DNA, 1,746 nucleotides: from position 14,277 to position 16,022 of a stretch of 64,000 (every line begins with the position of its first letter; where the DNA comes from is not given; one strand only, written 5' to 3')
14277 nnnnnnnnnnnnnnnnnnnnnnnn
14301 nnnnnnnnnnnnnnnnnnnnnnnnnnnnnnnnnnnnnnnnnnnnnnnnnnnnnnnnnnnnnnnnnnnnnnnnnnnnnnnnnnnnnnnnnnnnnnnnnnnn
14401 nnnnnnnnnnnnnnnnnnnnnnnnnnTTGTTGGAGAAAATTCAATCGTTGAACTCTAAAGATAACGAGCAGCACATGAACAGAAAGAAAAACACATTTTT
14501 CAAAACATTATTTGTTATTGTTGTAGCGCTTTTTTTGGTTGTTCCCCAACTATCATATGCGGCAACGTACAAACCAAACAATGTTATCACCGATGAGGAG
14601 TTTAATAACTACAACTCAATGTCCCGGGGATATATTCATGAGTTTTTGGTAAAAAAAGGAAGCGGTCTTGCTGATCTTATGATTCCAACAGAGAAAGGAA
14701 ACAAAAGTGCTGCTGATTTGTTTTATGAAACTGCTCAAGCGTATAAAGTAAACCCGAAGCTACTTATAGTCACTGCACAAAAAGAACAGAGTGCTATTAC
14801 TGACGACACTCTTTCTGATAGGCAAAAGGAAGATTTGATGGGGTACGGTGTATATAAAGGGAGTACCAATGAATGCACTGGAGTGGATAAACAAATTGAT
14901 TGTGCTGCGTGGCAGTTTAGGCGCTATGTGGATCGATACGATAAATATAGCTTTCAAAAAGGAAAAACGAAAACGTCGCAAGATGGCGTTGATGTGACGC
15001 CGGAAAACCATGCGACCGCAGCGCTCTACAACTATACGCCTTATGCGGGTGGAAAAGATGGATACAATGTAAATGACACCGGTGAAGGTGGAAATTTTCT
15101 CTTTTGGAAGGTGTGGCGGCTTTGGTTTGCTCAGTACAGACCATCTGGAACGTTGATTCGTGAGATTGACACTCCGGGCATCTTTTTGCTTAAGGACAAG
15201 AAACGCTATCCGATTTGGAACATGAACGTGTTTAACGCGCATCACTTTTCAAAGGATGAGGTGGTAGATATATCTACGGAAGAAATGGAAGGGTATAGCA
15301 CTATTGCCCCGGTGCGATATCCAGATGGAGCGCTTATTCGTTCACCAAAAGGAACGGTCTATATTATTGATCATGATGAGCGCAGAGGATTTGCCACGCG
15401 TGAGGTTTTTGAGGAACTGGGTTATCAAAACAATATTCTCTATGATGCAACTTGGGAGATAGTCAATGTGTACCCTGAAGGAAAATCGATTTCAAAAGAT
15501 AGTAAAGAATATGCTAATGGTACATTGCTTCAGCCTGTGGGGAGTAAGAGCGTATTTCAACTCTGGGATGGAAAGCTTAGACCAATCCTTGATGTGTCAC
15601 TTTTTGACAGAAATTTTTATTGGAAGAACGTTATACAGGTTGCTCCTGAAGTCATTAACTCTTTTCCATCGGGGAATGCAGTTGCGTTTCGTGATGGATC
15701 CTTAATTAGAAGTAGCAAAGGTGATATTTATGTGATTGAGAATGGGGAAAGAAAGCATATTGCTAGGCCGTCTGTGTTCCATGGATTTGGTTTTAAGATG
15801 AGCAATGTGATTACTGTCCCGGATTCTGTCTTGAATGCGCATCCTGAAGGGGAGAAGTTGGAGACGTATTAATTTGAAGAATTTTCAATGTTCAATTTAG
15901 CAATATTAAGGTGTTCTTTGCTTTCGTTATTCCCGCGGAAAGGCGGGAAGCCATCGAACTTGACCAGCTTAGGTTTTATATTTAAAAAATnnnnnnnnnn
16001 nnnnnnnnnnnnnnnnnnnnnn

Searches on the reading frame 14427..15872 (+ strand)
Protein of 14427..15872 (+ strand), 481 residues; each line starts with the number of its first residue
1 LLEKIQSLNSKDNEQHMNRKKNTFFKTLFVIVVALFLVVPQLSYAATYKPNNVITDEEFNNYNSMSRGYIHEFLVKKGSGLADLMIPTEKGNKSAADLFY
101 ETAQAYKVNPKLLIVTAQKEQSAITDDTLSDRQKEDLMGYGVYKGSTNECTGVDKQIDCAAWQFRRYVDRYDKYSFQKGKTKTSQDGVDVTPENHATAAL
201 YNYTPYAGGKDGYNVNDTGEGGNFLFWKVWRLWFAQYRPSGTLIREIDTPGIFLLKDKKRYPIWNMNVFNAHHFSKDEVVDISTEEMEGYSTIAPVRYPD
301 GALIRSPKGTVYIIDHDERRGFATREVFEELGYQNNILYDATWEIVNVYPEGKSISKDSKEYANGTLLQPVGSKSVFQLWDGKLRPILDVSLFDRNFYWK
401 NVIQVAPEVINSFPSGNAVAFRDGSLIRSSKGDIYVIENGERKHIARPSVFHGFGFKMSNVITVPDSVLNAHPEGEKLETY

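Call 57: search_protein_families(library=pfam, proteins=[window:14427-15872:+], max_evalue=0.001)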
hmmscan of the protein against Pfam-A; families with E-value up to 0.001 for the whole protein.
window:14427-15872:+ (481 aa): 1 family
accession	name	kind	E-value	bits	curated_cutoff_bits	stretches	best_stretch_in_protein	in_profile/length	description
PF05108.18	T7SS_ESX1_EccB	-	0.0004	19.6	27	0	423-479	182-240/474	Type VII secretion system ESX-1, transport TM domain B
